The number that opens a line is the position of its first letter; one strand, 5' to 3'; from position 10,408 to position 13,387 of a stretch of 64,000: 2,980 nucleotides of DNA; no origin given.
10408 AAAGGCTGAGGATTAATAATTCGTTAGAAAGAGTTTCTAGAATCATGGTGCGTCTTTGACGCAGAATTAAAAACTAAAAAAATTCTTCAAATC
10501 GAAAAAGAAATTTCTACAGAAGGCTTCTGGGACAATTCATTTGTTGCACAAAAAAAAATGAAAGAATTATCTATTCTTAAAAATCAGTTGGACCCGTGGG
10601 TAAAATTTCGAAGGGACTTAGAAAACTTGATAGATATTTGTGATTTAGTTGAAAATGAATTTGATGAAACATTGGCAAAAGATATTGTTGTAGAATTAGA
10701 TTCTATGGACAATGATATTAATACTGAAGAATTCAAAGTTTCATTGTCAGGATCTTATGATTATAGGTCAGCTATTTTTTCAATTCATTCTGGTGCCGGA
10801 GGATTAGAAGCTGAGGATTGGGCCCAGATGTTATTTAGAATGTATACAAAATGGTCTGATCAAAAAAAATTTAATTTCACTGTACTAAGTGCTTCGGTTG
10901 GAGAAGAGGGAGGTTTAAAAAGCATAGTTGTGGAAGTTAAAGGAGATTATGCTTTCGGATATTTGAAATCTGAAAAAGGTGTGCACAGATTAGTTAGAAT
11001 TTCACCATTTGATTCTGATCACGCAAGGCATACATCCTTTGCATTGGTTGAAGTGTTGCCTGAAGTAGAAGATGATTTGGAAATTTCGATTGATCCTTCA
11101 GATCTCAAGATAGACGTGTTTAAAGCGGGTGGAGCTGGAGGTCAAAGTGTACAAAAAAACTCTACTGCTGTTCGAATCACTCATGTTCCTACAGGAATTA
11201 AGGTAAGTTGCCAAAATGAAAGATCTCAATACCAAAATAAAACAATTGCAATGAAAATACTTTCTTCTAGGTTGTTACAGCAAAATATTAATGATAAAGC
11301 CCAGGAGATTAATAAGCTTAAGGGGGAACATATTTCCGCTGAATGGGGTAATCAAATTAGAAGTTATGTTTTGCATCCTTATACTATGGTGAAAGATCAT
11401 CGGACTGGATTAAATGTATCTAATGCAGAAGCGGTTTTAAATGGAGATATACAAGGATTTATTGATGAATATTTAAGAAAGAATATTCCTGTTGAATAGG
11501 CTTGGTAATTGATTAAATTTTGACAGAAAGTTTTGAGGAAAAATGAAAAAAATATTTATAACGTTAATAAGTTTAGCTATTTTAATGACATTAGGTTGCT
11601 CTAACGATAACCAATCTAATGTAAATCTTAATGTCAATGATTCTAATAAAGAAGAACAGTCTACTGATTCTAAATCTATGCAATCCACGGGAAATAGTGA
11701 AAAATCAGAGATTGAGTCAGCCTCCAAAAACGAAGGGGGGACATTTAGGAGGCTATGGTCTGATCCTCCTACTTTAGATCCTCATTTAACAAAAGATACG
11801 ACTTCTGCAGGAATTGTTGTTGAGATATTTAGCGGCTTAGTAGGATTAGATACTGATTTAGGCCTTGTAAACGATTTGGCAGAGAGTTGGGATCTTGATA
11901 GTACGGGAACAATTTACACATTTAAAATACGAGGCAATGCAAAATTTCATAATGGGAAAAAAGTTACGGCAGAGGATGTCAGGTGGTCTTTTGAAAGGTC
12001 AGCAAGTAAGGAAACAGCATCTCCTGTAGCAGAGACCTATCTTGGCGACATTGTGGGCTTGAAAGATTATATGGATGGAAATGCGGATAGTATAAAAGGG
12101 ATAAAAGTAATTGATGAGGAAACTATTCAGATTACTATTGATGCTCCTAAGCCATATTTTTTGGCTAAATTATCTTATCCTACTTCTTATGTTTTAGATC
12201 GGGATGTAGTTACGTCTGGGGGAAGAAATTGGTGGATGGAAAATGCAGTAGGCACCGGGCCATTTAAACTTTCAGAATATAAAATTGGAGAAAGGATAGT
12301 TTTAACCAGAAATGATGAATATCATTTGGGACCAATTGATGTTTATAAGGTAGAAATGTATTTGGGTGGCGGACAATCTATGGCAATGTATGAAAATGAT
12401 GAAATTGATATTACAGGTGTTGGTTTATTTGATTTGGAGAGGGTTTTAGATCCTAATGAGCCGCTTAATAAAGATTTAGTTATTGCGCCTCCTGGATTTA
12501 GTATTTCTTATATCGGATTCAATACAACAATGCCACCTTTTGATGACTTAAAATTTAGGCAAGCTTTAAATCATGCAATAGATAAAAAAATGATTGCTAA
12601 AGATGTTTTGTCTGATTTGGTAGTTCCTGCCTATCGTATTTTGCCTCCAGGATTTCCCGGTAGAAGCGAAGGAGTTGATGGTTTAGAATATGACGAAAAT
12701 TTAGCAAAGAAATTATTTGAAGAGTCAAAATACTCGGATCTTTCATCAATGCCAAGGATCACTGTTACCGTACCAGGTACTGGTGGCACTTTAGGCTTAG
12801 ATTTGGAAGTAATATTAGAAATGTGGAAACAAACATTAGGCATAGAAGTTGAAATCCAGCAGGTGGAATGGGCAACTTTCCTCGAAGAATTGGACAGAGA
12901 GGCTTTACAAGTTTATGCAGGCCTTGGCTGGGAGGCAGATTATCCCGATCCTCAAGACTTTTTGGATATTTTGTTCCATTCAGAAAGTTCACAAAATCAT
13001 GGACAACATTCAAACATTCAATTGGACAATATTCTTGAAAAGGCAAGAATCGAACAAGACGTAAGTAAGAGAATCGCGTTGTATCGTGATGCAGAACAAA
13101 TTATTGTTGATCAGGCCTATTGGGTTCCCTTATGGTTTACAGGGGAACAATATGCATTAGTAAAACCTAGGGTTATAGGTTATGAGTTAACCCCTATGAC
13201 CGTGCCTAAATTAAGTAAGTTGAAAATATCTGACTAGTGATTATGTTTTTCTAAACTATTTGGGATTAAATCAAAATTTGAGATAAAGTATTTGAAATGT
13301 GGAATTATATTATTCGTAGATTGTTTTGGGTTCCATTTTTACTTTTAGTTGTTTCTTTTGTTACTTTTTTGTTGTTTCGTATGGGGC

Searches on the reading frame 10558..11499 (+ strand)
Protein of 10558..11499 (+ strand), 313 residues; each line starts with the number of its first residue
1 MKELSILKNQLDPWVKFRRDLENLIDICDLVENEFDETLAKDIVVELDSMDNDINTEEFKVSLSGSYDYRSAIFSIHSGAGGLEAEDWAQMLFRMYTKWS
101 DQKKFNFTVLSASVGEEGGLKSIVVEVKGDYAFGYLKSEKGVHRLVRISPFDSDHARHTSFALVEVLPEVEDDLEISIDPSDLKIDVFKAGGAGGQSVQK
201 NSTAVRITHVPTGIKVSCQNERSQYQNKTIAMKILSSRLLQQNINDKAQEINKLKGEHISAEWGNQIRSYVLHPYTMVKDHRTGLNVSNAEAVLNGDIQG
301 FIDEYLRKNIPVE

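Call 29: search_protein_families(library=ncbifam, proteins=[window:10558-11499:+], max_evalue=1e-8)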
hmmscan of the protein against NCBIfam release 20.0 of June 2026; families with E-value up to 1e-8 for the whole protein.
window:10558-11499:+ (313 aa): 4 families
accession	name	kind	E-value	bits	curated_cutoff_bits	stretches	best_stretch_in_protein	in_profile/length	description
TIGR00020.2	prfB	exception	1.4e-127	425.6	370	1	1-307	47-353/353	peptide chain release factor 2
NF001859.2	PRK00591.1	equivalog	1.4e-72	244.8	400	1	5-307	35-340/347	peptide chain release factor 1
TIGR00019.1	prfA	equivalog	2.7e-72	243.7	423.25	1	11-305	50-346/361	peptide chain release factor 1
TIGR03072.1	release_prfH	equivalog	6e-31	107.5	166.65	1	75-270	4-195/200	peptide chain release factor H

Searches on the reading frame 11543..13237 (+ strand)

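Call 26: search_protein_families(library=ncbifam, proteins=[window:11543-13237:+], max_evalue=0.00001)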
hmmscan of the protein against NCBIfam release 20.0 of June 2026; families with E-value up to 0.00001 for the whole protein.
window:11543-13237:+ (564 aa): 10 families
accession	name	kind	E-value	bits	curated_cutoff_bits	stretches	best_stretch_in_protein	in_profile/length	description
NF011684.0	PRK15104.1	equivalog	6.5e-61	206.6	947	1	72-548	46-525/543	oligopeptide ABC transporter substrate-binding protein OppA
NF007287.0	PRK09755.1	equivalog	2.3e-57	195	1098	1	72-549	40-518/535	ABC transporter substrate-binding protein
NF045467.1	Opp4A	equivalog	8.5e-54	182.7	650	2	38-400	7-383/556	oligopeptide ABC transporter substrate-binding protein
NF043070.1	DppA_dipep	equivalog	6.3e-42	143.8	1005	1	78-556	42-528/535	dipeptide ABC transporter periplasmic-binding protein DppA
NF011942.0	PRK15413.1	equivalog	3.3e-35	121.8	594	1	76-531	39-481/512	glutathione ABC transporter substrate-binding protein GsiB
NF011689.0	PRK15109.1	equivalog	9.8e-35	120.2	560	1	95-530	65-507/547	ABC transporter substrate-binding protein SapA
NF045468.1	Opp5A_nikA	equivalog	1.4e-34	119.4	600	1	76-526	29-452/488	nickel ABC transporter substrate-binding protein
TIGR02294.1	nickel_nikA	equivalog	5.6e-30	104.3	393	1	92-532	32-472/501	nickel ABC transporter substrate-binding protein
NF047575.1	opine_bind_CntA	exception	1.7e-25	89.6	800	1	73-271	45-226/535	staphylopine-dependent metal ABC transporter substrate-binding lipoprotein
TIGR04028.1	SBP_KPN_01854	hypoth_equivalog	7.7e-24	84.1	468.5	1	110-556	46-502/509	TIGR04028 family ABC transporter substrate-binding protein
